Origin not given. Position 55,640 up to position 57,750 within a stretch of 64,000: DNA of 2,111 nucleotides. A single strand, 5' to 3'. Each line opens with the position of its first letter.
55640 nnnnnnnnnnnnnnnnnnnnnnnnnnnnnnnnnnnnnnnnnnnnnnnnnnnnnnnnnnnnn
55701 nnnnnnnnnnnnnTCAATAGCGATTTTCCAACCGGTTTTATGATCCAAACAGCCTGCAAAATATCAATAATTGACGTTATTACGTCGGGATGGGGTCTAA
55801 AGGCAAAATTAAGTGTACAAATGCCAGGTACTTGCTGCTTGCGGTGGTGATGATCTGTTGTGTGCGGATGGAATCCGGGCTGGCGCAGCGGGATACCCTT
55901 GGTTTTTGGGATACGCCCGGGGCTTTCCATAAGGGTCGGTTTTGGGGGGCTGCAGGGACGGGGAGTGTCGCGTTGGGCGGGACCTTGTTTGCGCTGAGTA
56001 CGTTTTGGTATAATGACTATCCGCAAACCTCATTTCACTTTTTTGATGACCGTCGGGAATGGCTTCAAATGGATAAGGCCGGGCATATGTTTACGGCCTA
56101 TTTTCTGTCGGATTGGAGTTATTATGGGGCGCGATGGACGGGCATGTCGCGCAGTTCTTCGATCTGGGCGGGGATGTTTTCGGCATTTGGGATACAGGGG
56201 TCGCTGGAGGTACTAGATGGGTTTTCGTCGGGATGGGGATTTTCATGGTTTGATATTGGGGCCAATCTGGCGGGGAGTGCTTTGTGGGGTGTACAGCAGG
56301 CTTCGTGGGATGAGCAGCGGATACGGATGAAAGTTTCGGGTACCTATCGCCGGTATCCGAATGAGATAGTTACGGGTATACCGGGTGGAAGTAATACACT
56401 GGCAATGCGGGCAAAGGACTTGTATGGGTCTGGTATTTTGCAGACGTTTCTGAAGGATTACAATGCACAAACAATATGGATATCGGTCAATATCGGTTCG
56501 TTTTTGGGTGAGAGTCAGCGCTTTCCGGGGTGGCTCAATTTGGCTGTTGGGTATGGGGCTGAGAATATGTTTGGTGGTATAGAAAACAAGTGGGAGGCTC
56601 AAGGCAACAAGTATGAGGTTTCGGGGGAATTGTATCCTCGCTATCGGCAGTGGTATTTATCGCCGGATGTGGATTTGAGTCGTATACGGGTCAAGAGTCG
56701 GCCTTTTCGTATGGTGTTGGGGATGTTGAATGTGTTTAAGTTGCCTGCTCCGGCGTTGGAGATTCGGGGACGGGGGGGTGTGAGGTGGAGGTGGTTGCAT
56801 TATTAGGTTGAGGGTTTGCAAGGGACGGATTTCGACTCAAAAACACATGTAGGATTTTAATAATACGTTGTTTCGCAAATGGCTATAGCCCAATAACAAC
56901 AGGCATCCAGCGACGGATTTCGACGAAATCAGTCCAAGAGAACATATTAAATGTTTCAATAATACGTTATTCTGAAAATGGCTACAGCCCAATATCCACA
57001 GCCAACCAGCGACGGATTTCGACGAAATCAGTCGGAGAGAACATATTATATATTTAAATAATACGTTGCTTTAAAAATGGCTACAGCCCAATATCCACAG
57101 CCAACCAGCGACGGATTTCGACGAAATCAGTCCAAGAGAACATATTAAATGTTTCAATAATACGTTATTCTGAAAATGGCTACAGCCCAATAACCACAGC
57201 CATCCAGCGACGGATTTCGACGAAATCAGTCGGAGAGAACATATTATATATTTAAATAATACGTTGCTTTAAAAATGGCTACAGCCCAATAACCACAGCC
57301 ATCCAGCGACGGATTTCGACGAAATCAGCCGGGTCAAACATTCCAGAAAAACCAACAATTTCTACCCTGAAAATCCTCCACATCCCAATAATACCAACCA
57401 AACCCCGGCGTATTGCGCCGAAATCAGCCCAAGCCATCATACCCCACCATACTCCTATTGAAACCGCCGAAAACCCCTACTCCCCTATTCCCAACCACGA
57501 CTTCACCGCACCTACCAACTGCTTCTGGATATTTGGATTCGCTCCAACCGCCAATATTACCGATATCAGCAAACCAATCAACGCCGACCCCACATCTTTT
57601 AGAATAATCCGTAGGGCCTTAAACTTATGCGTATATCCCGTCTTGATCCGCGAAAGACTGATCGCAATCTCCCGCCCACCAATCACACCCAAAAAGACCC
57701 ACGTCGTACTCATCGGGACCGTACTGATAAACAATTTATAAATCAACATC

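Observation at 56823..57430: Array B: same repeat family, inverted, with 198-bp higher-order structure and mosaic variants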

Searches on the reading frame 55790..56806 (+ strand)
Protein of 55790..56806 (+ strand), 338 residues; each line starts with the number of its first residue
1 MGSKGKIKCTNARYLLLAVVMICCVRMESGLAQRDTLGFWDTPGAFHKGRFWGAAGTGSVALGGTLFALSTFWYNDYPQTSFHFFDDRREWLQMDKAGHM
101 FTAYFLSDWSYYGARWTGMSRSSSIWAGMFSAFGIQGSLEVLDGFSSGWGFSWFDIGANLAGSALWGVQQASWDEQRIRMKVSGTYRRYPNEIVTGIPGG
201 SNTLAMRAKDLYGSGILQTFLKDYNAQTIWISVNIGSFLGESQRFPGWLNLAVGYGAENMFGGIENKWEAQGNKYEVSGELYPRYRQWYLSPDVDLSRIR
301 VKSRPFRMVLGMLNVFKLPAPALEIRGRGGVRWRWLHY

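Call 11: search_protein_families(library=pfam, proteins=[window:55790-56806:+])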
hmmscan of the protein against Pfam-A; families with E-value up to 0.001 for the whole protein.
window:55790-56806:+ (338 aa): 1 family
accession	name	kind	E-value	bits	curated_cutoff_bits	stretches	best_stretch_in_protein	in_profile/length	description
PF10043.14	DUF2279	-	1.5e-10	42.1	28.6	1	85-165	5-85/91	Predicted periplasmic lipoprotein (DUF2279)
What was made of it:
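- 55790..56806 (+): DUF2279 lipoprotein gene, convergent with the permease gene. It is the left neighbour of array B. Pfam PF10043 (call 11).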

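Call 17: find_encoding_contigs(protein=window:55790-56806:+, flank=10000, max_places=10)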
Protein window:55790-56806:+ (338 aa): 1 contig read that carries it; 1 place shown.
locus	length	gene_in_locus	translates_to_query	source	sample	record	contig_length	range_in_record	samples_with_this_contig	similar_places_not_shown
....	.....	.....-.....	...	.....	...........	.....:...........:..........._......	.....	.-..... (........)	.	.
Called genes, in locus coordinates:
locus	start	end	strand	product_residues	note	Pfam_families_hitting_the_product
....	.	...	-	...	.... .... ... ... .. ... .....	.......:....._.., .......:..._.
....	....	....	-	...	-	-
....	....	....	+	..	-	-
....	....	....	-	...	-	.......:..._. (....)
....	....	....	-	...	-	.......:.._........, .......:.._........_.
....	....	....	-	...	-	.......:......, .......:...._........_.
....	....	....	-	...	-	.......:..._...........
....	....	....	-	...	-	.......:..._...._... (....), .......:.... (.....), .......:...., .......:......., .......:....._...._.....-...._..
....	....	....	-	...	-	-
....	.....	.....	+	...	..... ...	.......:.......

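Call 22: find_homologous_proteins(query=window:55790-56806:+, max_evalue=1e-20)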
Query window:55790-56806:+ (338 aa): 4319 proteins with E <= 1e-20 among 8000 candidates; the best 120 are listed.
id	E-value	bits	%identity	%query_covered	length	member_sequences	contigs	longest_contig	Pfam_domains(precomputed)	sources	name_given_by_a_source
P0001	1.5e-232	789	100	100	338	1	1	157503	PF10043.15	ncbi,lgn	-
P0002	6.7e-140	485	62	98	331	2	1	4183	PF10043.15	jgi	jgi:Predicted periplasmic lipoprotein (DUF2279)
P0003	1.5e-139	483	61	100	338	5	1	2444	PF10043.15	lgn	-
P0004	9.4e-138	477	58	100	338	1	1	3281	PF10043.15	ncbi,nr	ncbi:MAG TPA: DUF2279 domain-containing protein [Saprospiraceae bacterium]|nr:DUF2279 domain-contain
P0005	3.9e-137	475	59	100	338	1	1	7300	PF10043.15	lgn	-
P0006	5.9e-137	475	61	91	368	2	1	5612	PF10043.15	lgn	-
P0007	2.4e-136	473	59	100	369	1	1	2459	PF10043.15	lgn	-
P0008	3.4e-136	472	57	100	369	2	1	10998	PF10043.15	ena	-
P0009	4.2e-136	472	58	100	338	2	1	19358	PF10043.15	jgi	jgi:hypothetical protein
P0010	4.7e-136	472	59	100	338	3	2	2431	PF10043.15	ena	-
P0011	5.7e-136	472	57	100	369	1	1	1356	PF10043.15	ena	-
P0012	8.5e-136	471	62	92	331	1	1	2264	PF10043.15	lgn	-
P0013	1.7e-135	470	60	94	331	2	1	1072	PF10043.15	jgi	jgi:hypothetical protein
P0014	2.2e-135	470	59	100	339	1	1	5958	PF10043.15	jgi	jgi:hypothetical protein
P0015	2.7e-135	469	57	100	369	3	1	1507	PF10043.15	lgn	-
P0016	3.8e-135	469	59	100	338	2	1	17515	PF10043.15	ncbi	-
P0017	4.9e-135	469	58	99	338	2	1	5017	PF10043.15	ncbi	-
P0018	1.3e-134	467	58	100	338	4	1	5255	PF10043.15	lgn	-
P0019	1.4e-134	467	60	97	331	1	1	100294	PF10043.15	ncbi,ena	-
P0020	1.6e-134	467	61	95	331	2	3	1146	PF10043.15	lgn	-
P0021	1.7e-134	467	59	97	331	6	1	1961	PF10043.15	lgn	-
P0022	1.8e-134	467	59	97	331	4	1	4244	PF10043.15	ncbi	-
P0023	2.5e-134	466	57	100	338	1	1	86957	PF10043.15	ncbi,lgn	-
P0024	2.6e-134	466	57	100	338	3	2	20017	PF10043.15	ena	-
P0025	3.1e-134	466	62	91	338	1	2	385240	PF10043.15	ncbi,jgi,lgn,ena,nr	ncbi:MAG TPA: DUF2279 domain-containing protein [Saprospiraceae bacterium]|nr:DUF2279 domain-contain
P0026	3.9e-134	466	57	100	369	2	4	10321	PF10043.15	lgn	-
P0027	7.5e-134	465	57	100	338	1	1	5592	PF10043.15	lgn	-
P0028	9.9e-134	464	58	100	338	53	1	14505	PF10043.15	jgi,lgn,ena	-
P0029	1.1e-133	464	59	97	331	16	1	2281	PF10043.15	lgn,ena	-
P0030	2.1e-133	463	61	91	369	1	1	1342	PF10043.15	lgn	-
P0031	4.1e-133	462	58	100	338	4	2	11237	PF10043.15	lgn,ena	-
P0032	4.2e-133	462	59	96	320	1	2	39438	PF10043.15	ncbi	-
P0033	5.0e-133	462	58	100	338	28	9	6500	PF10043.15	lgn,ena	-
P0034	5.2e-133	462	59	100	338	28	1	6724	PF10043.15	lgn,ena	-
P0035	5.5e-133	462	57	96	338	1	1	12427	PF10043.15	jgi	jgi:hypothetical protein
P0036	7.7e-133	461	57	100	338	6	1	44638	PF10043.15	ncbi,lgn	-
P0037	8.6e-133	461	57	99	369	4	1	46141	PF10043.15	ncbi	-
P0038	1.3e-132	461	58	92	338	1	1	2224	PF10043.15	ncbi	ncbi:MAG: DUF2279 domain-containing protein [Saprospiraceae bacterium]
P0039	1.6e-132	460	59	96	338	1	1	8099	PF10043.15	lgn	-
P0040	1.7e-132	460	57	97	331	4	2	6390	PF10043.15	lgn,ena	-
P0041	2.1e-132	460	57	100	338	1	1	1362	PF10043.15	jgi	jgi:hypothetical protein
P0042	3.0e-132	459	59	97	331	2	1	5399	PF10043.15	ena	-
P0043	4.5e-132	459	57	100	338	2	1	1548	PF10043.15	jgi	jgi:hypothetical protein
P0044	4.7e-132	459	59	97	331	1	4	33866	PF10043.15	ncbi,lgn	-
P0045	4.9e-132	459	58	100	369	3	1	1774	PF10043.15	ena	-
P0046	9.0e-132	458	57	100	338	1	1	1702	PF10043.15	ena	-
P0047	1.3e-131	457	57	100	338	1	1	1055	PF10043.15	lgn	-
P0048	2.8e-131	456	57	98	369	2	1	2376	PF10043.15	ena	-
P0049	2.9e-131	456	62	91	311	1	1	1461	PF10043.15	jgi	jgi:hypothetical protein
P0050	5.6e-131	455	58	95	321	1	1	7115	PF10043.15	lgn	-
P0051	5.8e-131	455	58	97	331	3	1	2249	PF10043.15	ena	-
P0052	5.9e-131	455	57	100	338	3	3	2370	PF10043.15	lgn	-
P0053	6.4e-131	455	58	97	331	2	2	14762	PF10043.15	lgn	-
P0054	9.7e-131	454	59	97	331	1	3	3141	PF10043.15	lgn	-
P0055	1.2e-130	454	60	91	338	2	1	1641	PF10043.15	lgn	-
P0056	5.4e-130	452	56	100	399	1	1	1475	PF10043.15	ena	-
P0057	9.4e-130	451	58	97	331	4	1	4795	PF10043.15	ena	-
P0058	1.8e-129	450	58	97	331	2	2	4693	PF10043.15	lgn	-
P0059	1.8e-129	450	56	100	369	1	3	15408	PF10043.15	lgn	-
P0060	2.3e-129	450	60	96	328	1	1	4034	PF10043.15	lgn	-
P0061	2.5e-129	450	61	91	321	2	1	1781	PF10043.15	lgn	-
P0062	2.6e-129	450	56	100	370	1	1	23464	PF10043.15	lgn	-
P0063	3.0e-129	450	58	96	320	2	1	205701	PF10043.15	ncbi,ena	-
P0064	3.1e-129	449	55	100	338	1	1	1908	PF10043.15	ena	-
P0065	4.8e-129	449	59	92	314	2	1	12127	PF10043.15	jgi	jgi:hypothetical protein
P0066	6.3e-129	448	55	100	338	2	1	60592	PF10043.15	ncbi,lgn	-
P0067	8.4e-129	448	56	100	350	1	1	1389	PF10043.15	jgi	jgi:hypothetical protein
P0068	1.1e-128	448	55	100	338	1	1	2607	PF10043.15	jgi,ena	-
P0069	1.4e-128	447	59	96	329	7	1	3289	PF10043.15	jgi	jgi:hypothetical protein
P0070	3.2e-128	446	58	97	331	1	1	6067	PF10043.15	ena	-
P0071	5.4e-128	445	57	100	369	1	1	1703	PF10043.15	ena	-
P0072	7.2e-128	445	58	95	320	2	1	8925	PF10043.15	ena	-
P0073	9.1e-128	445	55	100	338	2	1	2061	PF10043.15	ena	-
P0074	1.9e-127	444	59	96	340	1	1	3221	PF10043.15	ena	-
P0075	2.2e-127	443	56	100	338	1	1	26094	PF10043.15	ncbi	-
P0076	3.2e-127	443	61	91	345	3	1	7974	PF10043.15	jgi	jgi:hypothetical protein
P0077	9.3e-127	441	60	91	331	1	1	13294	PF10043.15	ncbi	-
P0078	1.6e-126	441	58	100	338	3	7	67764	PF10043.15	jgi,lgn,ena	-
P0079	9.9e-126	438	59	94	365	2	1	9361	PF10043.15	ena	-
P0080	1.3e-125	438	55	99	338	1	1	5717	PF10043.15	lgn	-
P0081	1.4e-125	437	58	92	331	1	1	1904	PF10043.15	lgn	-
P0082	5.5e-125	435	55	100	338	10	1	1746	PF10043.15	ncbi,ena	-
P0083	1.2e-124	434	55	96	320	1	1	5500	PF10043.15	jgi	jgi:hypothetical protein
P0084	7.8e-124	432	54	100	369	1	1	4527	PF10043.15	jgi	jgi:hypothetical protein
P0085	3.1e-122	426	56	92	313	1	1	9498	PF10043.15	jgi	jgi:hypothetical protein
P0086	7.0e-122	425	54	100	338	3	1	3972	PF10043.15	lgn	-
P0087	7.8e-122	425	55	92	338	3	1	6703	PF10043.15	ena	-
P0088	1.1e-117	411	54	97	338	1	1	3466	PF10043.15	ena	-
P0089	7.0e-116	406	58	87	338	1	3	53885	PF10043.15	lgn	-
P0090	1.3e-115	405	61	83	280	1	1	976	PF10043.15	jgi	jgi:hypothetical protein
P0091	8.8e-114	399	52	96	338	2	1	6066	PF10043.15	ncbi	-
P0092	3.2e-103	364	52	88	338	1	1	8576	PF10043.15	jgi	-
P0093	2.7e-101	358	49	97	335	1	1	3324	PF10043.15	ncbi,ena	-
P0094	3.9e-101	357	48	100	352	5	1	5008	PF10043.15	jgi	-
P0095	1.3e-100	355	52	92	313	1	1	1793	PF10043.15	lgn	-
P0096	6.2e-99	350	46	100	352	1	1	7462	PF10043.15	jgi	jgi:hypothetical protein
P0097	7.3e-99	350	47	100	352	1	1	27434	PF10043.15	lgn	-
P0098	9.3e-99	349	56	85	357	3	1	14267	PF10043.15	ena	-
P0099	3.0e-98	348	52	96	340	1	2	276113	PF10043.15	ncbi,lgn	ncbi:MAG: DUF2279 domain-containing protein [Bacteroidota bacterium]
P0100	3.2e-98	347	53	89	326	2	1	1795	PF10043.15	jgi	jgi:hypothetical protein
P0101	2.2e-97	345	47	96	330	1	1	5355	PF10043.15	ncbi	ncbi:MAG: DUF2279 domain-containing protein [Bacteroidota bacterium]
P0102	5.1e-97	343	46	100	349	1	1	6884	PF10043.15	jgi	jgi:hypothetical protein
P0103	8.3e-97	343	49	99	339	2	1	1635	PF10043.15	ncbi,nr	ncbi:MAG: DUF2279 domain-containing protein [Saprospiraceae bacterium]|nr:DUF2279 domain-containing 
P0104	1.4e-96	342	53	91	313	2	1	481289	PF10043.15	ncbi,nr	ncbi:DUF2279 domain-containing protein [Flavilitoribacter nigricans]|nr:DUF2279 domain-containing pr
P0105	2.8e-96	341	48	95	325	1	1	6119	PF10043.15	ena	-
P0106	1.1e-95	339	53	86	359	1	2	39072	PF10043.15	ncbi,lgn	-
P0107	4.4e-95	337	52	85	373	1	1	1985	PF10043.15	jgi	-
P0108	1.3e-94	336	52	90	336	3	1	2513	PF10043.15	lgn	-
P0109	1.6e-94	335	52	86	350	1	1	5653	PF10043.15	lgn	-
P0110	3.1e-93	331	49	93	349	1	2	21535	PF10043.15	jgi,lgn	jgi:hypothetical protein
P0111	4.2e-93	331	52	86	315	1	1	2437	PF10043.15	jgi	jgi:hypothetical protein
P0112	7.1e-93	330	51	95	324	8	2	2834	PF10043.15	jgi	jgi:hypothetical protein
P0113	9.8e-93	329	47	97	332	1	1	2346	PF10043.15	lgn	-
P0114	1.1e-92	329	51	87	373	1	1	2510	PF10043.15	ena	-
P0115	1.2e-92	329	50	91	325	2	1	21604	PF10043.15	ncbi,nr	ncbi:MAG: DUF2279 domain-containing protein [Lewinella sp.]|nr:DUF2279 domain-containing protein [Le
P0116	1.3e-92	329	52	86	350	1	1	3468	PF10043.15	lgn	-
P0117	2.4e-92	328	48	95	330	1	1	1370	PF10043.15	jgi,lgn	-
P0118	2.8e-92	328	51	87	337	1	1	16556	PF10043.15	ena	-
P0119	5.1e-92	327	50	91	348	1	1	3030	PF10043.15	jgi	jgi:hypothetical protein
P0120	1.5e-91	325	51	87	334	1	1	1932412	PF10043.15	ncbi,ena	-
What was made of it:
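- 55790..56806 (+): Homologues are labelled Saprospiraceae (call 22).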

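Call 33: find_encoding_contigs(protein=P0025, flank=10000, max_places=3)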
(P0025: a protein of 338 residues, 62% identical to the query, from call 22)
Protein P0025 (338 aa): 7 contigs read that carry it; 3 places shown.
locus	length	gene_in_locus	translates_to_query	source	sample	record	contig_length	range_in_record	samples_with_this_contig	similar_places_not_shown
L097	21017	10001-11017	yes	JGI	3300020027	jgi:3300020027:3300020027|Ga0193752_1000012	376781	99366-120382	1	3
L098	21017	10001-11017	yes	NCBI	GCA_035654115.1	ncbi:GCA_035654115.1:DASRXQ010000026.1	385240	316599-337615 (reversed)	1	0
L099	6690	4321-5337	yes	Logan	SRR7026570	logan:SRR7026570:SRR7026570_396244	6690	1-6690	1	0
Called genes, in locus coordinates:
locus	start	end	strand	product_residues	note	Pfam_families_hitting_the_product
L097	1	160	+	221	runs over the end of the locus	-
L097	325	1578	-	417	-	PF00083:Sugar_tr, PF07690:MFS_1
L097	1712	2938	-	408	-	-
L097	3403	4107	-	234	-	PF08239:SH3_3 (weak)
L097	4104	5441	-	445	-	PF00324:AA_permease, PF13520:AA_permease_2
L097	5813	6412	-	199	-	PF04973:NMN_transporter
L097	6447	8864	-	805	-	PF25068:ARM_TT21_4th (weak), PF07676:PD40 (faint), PF00691:OmpA, PF07610:DUF1573, PF22544:HYDIN_VesB_CFA65-like_Ig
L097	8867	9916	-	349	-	PF11751:PorP_SprF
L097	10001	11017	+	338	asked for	PF10043:DUF2279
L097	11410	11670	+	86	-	-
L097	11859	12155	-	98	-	PF11731:Cdd1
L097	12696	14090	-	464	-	PF01384:PHO4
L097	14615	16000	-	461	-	PF00375:SDF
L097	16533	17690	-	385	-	PF07690:MFS_1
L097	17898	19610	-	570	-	PF07719:TPR_2 (faint), PF14559:TPR_19 (faint)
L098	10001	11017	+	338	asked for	PF10043:DUF2279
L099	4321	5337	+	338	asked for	PF10043:DUF2279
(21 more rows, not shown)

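Call 34: find_encoding_contigs(protein=P0019, flank=10000, max_places=3)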
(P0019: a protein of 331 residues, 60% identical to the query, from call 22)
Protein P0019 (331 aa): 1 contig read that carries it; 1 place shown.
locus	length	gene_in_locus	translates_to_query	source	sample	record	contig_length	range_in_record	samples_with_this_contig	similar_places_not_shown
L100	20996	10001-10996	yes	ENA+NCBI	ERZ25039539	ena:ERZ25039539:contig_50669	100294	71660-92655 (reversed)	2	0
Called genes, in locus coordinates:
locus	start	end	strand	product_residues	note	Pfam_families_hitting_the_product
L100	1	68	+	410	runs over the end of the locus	PF09298:FAA_hydrolase_N, PF01557:FAA_hydrolase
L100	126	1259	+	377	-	PF00903:Glyoxalase (weak), PF14696:Glyoxalase_5 (faint), PF13669:Glyoxalase_4, PF00903:Glyoxalase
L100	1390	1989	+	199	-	PF02627:CMD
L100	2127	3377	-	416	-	PF00083:Sugar_tr, PF07690:MFS_1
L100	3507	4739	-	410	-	-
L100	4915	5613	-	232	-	PF08239:SH3_3 (faint)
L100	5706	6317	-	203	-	PF04973:NMN_transporter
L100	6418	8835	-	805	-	PF25068:ARM_TT21_4th (weak), PF07676:PD40 (faint), PF00691:OmpA, PF07610:DUF1573, PF22544:HYDIN_VesB_CFA65-like_Ig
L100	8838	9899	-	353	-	PF11751:PorP_SprF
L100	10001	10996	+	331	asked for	PF10043:DUF2279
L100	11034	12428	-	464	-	PF01384:PHO4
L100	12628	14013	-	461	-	PF00375:SDF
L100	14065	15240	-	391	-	PF07690:MFS_1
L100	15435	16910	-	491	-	PF13520:AA_permease_2, PF00324:AA_permease, PF13906:AA_permease_C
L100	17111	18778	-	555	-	PF01235:Na_Ala_symp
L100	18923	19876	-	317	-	PF02219:MTHFR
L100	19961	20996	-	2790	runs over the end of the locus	PF28588:GH172_1st (faint), PF23237:HYR_4C (weak), PF13620:CarboxypepD_reg (faint), PF18962:Por_Secre_tail (weak)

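Call 35: find_encoding_contigs(protein=P0002, flank=10000, max_places=3)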
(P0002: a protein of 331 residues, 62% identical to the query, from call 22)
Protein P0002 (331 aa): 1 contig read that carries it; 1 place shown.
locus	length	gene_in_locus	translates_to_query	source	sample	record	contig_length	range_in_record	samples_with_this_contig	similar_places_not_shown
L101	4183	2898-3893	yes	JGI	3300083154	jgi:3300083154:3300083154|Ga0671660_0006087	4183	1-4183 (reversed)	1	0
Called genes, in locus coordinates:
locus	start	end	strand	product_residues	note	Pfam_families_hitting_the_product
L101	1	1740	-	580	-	?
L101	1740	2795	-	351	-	PF11751:PorP_SprF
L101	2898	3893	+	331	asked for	PF10043:DUF2279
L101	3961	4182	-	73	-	?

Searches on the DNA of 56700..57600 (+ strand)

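Call 71: search_rna_families(source=window, start=56700, end=57600, threshold=evalue, max_evalue=1)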
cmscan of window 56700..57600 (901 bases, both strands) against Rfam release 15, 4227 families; matches with E-value up to 1: 0.
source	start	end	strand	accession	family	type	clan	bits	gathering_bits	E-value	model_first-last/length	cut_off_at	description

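Call 73: search_dna_similar(query=window:56812-57504:+, collection=plasmids, mode=distant, max_evalue=0.01, max_rows=10)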
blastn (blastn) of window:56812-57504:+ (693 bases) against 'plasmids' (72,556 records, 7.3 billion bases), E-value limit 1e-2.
No match.

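Call 74: search_dna_similar(query=window:56812-57504:+, collection=phages, mode=distant, max_evalue=0.01, max_rows=10)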
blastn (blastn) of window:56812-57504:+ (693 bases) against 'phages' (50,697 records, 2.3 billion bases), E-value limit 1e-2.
No match.
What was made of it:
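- On Plasmid/phage centromere or iteron array (sopC-like): There is no plasmid or phage similarity (calls 73, 74).
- There is no plasmid or phage match (calls 73, 74).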

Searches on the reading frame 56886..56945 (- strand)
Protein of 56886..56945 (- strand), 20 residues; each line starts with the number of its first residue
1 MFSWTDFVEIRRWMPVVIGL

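Call 40: list_cluster_members(proteins=[window:56886-56945:-, window:56985-57044:-, window:57084-57143:-, window:57183-57242:-, window:57282-57341:-, window:57282-57440:-, window:40355-40414:+, window:40453-40512:+, window:40651-40710:+, window:40154-40348:+])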
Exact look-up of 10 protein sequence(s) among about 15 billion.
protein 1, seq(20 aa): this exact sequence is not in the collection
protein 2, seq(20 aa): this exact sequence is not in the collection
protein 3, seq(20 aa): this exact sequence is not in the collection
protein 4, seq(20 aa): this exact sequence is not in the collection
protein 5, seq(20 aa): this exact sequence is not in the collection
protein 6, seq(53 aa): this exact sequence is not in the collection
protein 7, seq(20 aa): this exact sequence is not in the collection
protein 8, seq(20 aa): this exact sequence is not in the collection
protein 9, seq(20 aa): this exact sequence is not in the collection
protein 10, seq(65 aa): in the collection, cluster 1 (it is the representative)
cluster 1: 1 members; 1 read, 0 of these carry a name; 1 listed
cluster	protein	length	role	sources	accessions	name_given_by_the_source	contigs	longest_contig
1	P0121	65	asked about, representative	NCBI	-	-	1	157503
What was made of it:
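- Tried and rejected: The exact sequences are not in the 15-billion-protein collection, apart from a 65-aa run-on ORF called in the source contig (call 40).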

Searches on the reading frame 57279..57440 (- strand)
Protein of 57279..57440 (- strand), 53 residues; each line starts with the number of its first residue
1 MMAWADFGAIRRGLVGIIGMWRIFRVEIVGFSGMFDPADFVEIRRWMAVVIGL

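Call 28: search_protein_families(library=ncbifam, max_evalue=10, proteins=[window:57279-57440:-])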
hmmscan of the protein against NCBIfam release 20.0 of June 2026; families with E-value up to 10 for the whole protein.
window:57279-57440:- (53 aa): 0 families

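Call 51: search_protein_representatives(protein=window:57279-57440:-)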
Query: 53 residues. Proteins with E-value up to 0.001 (for the whole library): 2; up to 1e-10: 0; up to 1e-30: 0. The best 2 are listed.
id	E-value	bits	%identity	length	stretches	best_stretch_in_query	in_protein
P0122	1.8e-08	49.8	41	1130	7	31-48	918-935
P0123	2.4e-04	36.9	48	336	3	18-40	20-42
